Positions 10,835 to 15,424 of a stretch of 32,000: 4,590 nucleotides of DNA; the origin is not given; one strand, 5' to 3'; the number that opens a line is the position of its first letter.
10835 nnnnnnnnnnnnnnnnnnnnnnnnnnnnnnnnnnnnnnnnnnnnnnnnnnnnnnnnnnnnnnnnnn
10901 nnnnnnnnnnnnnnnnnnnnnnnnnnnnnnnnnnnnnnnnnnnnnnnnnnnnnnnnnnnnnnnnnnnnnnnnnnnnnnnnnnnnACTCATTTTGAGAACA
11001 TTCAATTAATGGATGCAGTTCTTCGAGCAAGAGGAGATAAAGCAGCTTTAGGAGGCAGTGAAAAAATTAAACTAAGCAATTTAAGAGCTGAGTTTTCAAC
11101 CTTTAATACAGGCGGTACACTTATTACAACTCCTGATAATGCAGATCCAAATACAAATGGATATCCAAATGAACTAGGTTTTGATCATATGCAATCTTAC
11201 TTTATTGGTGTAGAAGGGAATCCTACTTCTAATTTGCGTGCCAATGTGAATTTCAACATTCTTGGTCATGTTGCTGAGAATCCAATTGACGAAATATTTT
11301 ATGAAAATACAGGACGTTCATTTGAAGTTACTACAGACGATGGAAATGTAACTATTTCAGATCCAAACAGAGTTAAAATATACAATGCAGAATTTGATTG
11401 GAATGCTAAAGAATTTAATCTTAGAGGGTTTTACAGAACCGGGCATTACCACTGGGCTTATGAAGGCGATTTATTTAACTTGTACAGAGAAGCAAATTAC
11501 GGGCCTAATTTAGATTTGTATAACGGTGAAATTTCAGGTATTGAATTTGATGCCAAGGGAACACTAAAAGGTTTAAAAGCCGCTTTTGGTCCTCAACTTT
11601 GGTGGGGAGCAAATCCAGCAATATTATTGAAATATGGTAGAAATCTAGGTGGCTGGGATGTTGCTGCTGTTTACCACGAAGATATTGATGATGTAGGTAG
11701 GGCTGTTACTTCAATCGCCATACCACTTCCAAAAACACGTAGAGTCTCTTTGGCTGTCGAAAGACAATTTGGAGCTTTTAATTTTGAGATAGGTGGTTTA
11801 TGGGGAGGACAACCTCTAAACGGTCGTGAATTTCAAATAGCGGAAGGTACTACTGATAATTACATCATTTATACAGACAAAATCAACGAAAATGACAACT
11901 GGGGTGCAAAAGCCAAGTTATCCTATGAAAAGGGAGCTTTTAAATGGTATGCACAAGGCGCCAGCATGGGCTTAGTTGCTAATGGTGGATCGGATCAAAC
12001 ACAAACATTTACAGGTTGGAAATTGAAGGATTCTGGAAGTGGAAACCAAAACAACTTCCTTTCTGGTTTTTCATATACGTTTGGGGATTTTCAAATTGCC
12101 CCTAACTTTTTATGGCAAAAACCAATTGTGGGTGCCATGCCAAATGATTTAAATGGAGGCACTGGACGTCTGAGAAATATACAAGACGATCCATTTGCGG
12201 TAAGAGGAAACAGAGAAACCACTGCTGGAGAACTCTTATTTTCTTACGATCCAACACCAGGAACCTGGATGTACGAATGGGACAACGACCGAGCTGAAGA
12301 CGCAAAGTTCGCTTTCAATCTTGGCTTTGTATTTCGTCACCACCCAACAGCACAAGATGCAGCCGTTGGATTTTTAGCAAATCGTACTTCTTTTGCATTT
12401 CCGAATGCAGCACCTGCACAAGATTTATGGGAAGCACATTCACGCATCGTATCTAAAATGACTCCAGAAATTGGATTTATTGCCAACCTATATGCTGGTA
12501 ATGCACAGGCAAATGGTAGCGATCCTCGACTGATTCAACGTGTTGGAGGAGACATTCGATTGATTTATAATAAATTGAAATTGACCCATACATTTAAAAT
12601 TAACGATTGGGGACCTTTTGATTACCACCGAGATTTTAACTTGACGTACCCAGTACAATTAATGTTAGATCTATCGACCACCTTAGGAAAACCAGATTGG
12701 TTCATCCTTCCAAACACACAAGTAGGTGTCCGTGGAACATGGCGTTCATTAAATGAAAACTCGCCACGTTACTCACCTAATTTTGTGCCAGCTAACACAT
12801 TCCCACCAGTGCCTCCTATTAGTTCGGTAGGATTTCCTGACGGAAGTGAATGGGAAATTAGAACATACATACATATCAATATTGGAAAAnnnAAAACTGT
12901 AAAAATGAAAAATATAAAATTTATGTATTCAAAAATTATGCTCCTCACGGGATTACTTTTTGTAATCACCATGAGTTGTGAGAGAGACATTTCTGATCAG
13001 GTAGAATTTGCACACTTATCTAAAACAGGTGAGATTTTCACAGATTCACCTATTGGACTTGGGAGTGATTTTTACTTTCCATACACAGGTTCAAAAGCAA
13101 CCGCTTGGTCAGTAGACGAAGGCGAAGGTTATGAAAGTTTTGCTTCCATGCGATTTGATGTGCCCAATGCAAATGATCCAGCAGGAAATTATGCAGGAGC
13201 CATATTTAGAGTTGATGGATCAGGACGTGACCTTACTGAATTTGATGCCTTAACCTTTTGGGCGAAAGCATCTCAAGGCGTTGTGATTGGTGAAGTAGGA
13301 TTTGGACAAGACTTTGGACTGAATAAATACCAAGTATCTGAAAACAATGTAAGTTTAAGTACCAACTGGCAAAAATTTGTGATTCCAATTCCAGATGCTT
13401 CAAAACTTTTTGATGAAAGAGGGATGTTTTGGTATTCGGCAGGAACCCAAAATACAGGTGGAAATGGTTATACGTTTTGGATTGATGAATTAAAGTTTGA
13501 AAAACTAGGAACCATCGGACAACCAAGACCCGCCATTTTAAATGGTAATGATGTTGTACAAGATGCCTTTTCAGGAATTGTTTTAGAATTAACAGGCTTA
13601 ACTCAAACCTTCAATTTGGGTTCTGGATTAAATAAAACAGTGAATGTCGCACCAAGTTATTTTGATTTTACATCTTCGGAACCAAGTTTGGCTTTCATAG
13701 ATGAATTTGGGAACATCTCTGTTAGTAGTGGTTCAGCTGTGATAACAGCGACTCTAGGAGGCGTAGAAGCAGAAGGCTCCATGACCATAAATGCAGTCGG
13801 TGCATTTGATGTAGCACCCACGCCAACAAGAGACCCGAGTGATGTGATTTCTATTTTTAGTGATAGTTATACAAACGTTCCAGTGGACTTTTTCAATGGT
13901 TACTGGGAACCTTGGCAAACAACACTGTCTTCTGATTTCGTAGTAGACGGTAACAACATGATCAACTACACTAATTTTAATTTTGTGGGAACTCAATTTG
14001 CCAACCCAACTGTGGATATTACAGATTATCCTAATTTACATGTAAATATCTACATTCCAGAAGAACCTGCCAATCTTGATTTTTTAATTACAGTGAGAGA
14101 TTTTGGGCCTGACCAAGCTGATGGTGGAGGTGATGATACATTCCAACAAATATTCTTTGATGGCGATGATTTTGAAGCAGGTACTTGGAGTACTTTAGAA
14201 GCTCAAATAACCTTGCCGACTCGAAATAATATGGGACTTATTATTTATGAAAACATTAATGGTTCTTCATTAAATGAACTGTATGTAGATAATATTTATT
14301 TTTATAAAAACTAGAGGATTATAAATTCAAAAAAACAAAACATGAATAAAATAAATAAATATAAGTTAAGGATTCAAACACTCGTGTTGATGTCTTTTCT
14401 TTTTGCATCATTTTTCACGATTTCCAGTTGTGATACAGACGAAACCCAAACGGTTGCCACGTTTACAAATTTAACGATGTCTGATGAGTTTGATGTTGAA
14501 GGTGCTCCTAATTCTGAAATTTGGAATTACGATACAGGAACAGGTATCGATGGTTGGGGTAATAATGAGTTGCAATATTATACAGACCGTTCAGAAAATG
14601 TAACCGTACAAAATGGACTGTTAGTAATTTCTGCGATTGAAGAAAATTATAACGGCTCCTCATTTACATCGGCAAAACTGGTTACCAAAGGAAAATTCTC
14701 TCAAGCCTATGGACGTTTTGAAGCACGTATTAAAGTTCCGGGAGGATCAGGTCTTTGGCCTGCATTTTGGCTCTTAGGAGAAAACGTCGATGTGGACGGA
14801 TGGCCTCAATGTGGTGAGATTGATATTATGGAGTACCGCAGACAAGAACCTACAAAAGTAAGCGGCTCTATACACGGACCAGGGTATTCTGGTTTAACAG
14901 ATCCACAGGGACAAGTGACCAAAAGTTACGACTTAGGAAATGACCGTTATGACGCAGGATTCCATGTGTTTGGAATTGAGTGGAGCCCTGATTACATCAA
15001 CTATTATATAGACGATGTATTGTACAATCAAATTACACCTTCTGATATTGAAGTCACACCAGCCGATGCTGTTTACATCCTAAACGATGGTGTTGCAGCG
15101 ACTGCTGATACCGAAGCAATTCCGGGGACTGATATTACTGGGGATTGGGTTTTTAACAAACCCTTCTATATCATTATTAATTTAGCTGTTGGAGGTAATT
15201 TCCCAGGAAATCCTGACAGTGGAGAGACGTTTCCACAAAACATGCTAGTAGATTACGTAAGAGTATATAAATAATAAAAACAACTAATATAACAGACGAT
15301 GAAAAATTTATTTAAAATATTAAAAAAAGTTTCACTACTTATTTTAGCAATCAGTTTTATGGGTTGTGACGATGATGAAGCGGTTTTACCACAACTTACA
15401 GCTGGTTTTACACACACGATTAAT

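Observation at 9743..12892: Glycosidase domain fused to a large predicted outer-membrane beta-barrel in one polypeptide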

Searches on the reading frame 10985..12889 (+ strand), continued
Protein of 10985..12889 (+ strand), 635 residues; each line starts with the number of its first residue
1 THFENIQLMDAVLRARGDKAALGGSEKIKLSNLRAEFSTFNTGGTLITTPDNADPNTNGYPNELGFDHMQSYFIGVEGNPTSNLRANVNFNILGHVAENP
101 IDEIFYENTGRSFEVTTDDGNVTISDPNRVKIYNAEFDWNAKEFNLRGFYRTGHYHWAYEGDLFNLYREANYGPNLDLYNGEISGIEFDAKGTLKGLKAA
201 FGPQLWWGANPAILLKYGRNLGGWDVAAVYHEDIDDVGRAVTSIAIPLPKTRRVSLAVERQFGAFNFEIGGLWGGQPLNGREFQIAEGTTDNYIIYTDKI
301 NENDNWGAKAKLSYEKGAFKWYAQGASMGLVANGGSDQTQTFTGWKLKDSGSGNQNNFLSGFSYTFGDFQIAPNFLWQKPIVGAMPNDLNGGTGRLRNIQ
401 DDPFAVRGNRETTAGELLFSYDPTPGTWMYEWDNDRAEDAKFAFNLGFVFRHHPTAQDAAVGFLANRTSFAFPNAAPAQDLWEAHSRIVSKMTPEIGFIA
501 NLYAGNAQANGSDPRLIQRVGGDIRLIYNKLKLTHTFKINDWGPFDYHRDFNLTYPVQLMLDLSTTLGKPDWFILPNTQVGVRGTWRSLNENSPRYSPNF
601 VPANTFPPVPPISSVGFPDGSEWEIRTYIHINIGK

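Call 66: find_encoding_contigs(protein=P0455, flank=8000, max_places=2)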
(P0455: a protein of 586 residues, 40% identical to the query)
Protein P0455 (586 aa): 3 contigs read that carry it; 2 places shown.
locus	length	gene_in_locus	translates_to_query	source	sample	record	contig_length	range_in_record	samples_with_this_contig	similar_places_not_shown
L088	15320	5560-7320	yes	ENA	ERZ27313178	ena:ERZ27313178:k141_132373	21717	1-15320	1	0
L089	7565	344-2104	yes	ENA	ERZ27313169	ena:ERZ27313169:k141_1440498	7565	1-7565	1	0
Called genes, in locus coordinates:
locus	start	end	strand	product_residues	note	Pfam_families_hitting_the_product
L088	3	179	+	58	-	?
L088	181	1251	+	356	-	PF13439:Glyco_transf_4, PF00534:Glycos_transf_1, PF13692:Glyco_trans_1_4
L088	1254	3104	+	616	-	PF13522:GATase_6, PF13537:GATase_7, PF00733:Asn_synthase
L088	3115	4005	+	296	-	PF03279:Lip_A_acyltrans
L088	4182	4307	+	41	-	-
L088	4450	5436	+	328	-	PF02685:Glucokinase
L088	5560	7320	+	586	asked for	-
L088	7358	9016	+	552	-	PF00496:SBP_bac_5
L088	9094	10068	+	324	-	PF00528:BPD_transp_1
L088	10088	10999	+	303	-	PF00528:BPD_transp_1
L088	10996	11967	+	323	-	PF00005:ABC_tran, PF13304:AAA_21 (weak), PF08352:oligo_HPY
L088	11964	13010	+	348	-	PF00005:ABC_tran, PF08352:oligo_HPY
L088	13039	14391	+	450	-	PF00232:Glyco_hydro_1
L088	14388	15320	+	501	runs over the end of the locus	PF00722:Glyco_hydro_16, PF26113:GH16_XgeA (weak), PF03935:SKN1_KRE6_Sbg1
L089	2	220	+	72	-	?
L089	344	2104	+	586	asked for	-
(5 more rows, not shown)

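Call 68: search_protein_families(library=pfam, proteins=[P0286, P0289, P0302, P0337, P0321, P0325, P0382], max_evalue=0.01)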
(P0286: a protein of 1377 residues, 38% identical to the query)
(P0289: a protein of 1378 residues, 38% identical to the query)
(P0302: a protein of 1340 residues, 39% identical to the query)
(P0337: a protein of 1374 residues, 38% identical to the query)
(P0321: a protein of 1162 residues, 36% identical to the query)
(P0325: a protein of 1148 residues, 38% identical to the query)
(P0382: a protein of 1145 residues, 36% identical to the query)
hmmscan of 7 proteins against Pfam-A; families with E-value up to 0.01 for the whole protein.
P0286 (1377 aa): 1 family
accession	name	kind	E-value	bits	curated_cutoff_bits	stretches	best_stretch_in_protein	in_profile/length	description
PF02836.23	Glyco_hydro_2_C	-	0.00011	21.9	21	1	400-610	31-217/302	Glycosyl hydrolases family 2, TIM barrel domain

P0289 (1378 aa): 1 family
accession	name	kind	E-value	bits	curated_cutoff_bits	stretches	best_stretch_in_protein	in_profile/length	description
PF02836.23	Glyco_hydro_2_C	-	0.00018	21.2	21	1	416-518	36-141/302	Glycosyl hydrolases family 2, TIM barrel domain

P0302 (1340 aa): 0 families

P0337 (1374 aa): 0 families

P0321 (1162 aa): 1 family
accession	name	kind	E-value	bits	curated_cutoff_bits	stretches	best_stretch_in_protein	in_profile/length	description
PF02836.23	Glyco_hydro_2_C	-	1e-05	25.3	21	1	196-297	35-139/302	Glycosyl hydrolases family 2, TIM barrel domain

P0325 (1148 aa): 1 family
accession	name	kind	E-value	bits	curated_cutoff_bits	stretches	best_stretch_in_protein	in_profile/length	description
PF02836.23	Glyco_hydro_2_C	-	0.00056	19.6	21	1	185-387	37-216/302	Glycosyl hydrolases family 2, TIM barrel domain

P0382 (1145 aa): 1 family
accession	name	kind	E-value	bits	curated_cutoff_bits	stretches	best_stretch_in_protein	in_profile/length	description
PF02836.23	Glyco_hydro_2_C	-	0.00057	19.6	21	1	179-285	35-144/302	Glycosyl hydrolases family 2, TIM barrel domain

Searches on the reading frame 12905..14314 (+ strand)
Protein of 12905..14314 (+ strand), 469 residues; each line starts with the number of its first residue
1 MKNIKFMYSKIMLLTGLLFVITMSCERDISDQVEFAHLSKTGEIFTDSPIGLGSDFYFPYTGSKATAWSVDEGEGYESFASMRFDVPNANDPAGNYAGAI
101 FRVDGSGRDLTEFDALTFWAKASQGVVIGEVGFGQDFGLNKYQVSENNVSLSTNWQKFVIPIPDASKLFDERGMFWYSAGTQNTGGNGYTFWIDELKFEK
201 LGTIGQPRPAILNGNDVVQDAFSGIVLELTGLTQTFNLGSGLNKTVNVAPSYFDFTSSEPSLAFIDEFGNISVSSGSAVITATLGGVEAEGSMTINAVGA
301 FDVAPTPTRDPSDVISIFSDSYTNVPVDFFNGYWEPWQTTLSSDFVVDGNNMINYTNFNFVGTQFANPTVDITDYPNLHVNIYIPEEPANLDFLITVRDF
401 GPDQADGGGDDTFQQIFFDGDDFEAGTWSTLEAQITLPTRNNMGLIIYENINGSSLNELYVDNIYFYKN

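Call 3: search_protein_families(library=pfam, proteins=[window:12905-14314:+], max_evalue=0.01)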
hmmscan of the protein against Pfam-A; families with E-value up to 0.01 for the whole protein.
window:12905-14314:+ (469 aa): 0 families

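Call 4: search_protein_families(library=ncbifam, proteins=[window:12905-14314:+], max_evalue=0.01)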
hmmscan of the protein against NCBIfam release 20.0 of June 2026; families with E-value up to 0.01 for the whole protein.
window:12905-14314:+ (469 aa): 0 families

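Call 85: search_solved_structures(query=A5, max_evalue=1, show_alignments=0)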
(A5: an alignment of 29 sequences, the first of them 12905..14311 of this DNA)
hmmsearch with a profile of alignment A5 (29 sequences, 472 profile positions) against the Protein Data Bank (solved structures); distinct sequences matched with E-value up to 1: 16.
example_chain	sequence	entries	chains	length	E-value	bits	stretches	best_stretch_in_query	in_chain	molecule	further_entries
9ifo_A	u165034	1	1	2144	4.5e-13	52.1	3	236-303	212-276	Teneurin-Like Protein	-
9pt5_A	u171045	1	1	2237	5.4e-13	51.8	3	236-303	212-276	Teneurin-like protein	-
6n1a_A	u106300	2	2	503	0.0041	19.2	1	246-286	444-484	Carbohydrate-binding protein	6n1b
9cuy_c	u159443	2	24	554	0.01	17.9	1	252-296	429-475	Short tail fiber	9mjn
8zdj_S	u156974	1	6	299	0.01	17.9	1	230-297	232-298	Tail Tube Protein (gp13)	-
8zdl_S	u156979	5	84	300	0.01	17.9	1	230-297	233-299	Tail Tube Protein (gp13)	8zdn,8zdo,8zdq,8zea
7quz_AAA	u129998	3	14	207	0.016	17.2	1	235-299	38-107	Beta-1,3-glucanase bglH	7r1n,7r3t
4uid_A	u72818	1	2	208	0.018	17.1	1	221-302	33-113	SURFACE LAYER PROTEIN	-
1wmx_A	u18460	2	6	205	0.038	16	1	66-169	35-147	COG3291: FOG: PKD repeat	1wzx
2c24_A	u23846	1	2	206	0.038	16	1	66-168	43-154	ENDOGLUCANASE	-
6fer_A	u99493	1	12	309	0.05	15.6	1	346-434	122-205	Discoidin domain-containing receptor 2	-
2zwk_A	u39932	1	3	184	0.086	14.9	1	253-298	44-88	Intimin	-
2zqk_A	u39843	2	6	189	0.087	14.8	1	253-298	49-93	Intimin | Intimin adherence protein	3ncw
3ncx_A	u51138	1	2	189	0.098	14.7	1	253-298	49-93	Intimin adherence protein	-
7aym_A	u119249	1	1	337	0.12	14.3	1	350-434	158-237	Discoidin domain-containing receptor 2,Epithelial discoidin domain-containing receptor 1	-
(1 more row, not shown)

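Call 86: search_protein_families(library=pfam, alignment_id=A5, max_evalue=0.1)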
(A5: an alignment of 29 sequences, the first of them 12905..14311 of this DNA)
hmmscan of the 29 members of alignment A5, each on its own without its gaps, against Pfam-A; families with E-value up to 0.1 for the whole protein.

A. member 1, window:12905-14311:+ (469 aa): 0 families

B. families by the number of members that match (of 29 scanned): 6 families
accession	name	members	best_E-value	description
PF02368.24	Big_2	23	3.8e-07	Bacterial Ig-like domain (group 2)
PF22359.2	Big-like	17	4.9e-07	Bacterial Ig-like domain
PF21582.3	CBM30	4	0.00026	Carbohydrate binding domain 30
PF03425.19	CBM_11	4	0.0005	Carbohydrate binding domain (family 11)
PF07177.19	Neuralized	1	0.033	Neuralized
PF18291.6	HU-HIG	1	0.077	HU domain fused to wHTH, Ig, or Glycine-rich motif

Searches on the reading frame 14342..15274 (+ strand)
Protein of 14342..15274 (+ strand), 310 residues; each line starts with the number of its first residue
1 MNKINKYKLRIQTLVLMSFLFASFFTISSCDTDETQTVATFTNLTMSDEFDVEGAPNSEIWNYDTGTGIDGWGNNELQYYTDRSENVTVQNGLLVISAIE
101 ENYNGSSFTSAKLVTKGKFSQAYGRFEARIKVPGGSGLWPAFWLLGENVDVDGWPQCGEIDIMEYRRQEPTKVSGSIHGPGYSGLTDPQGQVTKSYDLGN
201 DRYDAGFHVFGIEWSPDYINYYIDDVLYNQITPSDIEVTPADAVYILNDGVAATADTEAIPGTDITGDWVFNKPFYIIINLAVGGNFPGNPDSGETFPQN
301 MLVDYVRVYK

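Call 3: search_protein_families(library=pfam, proteins=[window:14342-15274:+], max_evalue=0.01)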
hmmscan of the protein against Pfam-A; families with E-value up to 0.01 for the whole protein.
window:14342-15274:+ (310 aa): 3 families
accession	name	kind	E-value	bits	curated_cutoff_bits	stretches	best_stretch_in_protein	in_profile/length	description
PF00722.28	Glyco_hydro_16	-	9.5e-24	84.2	22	1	80-251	7-157/175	Glycosyl hydrolases family 16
PF03935.22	SKN1_KRE6_Sbg1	-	1.7e-14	53.6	30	2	34-147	110-224/501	Beta-glucan synthesis-associated protein SKN1/KRE6/Sbg1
PF06439.18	3keto-disac_hyd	-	0.0011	19.5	26.8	1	66-237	8-157/187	3-keto-disaccharide hydrolase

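Call 4: search_protein_families(library=ncbifam, proteins=[window:14342-15274:+], max_evalue=0.01)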
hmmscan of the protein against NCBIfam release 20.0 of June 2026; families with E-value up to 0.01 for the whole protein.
window:14342-15274:+ (310 aa): 4 families
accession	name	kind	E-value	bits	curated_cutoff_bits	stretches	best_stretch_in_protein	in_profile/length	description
NF052454.1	BtaGlycanEglC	equivalog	2e-32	112.7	700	2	41-262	225-445/459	endo-1,3-1,4-beta-glycanase EglC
NF047856.1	BGlucanaseBglS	equivalog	2.9e-15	56.4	300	1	59-241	32-200/237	beta-glucanase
NF052392.1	BetGlycExoK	equivalog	8.3e-12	45.1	350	1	69-235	50-202/261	endo-1,3-1,4-beta-glycanase ExoK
NF041449.1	K_carrageenase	equivalog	1.3e-11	44.2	350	1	39-150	21-125/283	kappa-carrageenase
